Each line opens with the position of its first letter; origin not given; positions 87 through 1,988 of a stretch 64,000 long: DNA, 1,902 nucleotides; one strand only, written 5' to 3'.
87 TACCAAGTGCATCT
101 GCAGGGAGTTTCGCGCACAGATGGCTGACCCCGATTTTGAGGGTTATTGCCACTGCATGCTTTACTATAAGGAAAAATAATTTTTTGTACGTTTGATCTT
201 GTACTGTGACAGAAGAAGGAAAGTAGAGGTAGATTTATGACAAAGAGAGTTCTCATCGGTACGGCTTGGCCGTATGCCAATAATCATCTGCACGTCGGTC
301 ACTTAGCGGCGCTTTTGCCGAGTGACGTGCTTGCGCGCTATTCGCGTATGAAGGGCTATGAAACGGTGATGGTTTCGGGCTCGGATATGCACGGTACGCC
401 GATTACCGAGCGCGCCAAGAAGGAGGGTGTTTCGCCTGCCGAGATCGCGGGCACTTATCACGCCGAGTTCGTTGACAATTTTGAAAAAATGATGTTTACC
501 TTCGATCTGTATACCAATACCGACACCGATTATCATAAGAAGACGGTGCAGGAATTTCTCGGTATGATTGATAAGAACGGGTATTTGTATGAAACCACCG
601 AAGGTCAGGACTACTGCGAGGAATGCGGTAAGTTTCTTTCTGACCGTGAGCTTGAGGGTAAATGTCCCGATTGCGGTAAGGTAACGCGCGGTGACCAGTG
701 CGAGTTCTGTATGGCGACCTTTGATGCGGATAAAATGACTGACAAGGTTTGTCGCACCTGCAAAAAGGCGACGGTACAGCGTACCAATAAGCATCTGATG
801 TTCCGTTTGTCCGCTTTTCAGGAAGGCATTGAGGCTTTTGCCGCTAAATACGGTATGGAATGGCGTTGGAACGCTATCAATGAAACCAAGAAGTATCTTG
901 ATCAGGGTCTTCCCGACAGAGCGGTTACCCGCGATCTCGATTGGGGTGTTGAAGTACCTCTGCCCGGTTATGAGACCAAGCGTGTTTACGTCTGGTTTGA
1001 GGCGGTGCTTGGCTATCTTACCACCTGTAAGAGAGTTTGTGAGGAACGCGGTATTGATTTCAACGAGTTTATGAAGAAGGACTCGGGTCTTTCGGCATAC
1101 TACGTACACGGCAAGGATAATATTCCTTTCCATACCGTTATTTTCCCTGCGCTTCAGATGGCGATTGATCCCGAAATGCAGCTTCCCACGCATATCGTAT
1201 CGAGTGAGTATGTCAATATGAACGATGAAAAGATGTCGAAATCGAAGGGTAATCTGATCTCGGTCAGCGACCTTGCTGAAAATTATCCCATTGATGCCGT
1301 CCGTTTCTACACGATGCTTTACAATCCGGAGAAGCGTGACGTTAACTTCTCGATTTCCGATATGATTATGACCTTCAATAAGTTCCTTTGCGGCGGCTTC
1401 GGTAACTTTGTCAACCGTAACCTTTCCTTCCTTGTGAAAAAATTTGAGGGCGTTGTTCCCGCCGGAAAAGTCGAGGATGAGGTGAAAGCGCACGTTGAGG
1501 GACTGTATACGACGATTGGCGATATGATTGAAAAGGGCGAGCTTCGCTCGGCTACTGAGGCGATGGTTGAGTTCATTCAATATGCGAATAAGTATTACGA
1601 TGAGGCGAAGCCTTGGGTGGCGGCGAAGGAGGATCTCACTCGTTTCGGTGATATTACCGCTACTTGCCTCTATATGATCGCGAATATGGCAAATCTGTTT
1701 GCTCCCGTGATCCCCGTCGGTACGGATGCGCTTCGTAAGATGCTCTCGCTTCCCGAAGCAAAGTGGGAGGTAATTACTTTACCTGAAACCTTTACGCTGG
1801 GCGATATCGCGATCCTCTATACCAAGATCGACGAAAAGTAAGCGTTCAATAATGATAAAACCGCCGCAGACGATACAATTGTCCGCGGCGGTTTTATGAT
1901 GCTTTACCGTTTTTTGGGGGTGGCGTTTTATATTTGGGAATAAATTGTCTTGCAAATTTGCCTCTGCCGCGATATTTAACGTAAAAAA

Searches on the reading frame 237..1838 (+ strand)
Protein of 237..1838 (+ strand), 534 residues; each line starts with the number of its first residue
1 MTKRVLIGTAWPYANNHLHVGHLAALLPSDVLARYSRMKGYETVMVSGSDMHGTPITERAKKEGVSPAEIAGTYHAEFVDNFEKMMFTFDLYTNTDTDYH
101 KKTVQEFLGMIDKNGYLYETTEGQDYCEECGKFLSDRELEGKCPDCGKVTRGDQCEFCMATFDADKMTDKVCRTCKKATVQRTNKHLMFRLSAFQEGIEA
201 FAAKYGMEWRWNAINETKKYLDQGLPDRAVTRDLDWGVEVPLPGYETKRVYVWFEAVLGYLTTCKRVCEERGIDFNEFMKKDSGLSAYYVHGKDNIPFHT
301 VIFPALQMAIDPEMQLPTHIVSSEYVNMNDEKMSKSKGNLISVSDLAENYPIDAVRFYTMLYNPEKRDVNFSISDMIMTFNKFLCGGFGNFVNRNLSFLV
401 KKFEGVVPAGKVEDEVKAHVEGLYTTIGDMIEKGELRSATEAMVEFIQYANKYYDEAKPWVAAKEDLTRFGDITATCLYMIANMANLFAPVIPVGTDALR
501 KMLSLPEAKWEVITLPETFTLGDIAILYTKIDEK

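Call 79: search_protein_families(library=pfam, proteins=[window:237-1838:+], max_evalue=0.000001)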
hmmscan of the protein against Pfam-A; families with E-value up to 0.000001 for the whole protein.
window:237-1838:+ (534 aa): 4 families
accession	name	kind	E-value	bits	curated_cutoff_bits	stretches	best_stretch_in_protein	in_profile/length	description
PF09334.17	tRNA-synt_1g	-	2.7e-126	421.9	20.1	1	5-395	1-390/391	tRNA synthetases class I (M)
PF00133.28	tRNA-synt_1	-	2.5e-20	73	22.7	1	10-242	30-245/414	tRNA synthetases class I (I, L, M and V)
PF01406.26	tRNA-synt_1e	-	4.5e-15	56.2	27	0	14-127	19-131/301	tRNA synthetases class I (C) catalytic domain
PF19303.5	Anticodon_3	-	1.7e-09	38.1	23.5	1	409-511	7-109/152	Anticodon binding domain of methionyl tRNA ligase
